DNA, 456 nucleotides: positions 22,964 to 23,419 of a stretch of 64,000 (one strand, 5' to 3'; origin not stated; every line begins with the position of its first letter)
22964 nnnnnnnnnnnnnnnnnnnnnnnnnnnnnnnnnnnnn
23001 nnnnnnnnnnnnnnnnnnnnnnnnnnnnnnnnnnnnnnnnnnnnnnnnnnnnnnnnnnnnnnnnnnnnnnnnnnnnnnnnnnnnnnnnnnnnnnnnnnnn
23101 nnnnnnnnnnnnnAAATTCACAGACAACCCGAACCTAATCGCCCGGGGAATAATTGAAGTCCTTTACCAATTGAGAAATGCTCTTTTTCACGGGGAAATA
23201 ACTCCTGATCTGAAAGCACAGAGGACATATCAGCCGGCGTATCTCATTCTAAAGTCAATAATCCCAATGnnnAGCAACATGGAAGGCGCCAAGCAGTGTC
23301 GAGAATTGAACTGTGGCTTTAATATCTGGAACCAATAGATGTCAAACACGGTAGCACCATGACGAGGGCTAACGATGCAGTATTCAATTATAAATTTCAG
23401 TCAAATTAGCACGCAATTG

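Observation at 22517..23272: Minimal HEPN (Rx4H) protein inserted between the methylase and specificity genes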

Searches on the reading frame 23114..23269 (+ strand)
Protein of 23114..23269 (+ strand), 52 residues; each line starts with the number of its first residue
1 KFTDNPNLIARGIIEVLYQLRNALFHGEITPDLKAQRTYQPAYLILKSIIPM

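Call 51: search_solved_structures(query=A3, max_evalue=10, show_alignments=5)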
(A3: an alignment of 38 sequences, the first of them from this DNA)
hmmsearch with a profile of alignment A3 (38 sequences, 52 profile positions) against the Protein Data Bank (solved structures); distinct sequences matched with E-value up to 10: 0.

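Call 53: find_homologous_proteins(query=A3, max_evalue=10)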
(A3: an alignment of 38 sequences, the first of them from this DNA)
Query A3 (38 sequences) (52 aa, profile of the alignment): 6 proteins with E <= 10 among 30 candidates.
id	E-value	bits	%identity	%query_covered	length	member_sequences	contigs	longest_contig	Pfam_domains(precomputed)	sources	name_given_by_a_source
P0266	1.2e-24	103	49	94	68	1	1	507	-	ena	-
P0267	2.1e-24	103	51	94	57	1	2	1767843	-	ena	-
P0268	5.0e-24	101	49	94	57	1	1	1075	-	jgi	jgi:hypothetical protein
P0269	5.3e-24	101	51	94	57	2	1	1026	-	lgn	-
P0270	5.4e-22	95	54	96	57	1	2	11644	-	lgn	-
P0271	1.7e-21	93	46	96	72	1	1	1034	-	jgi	jgi:hypothetical protein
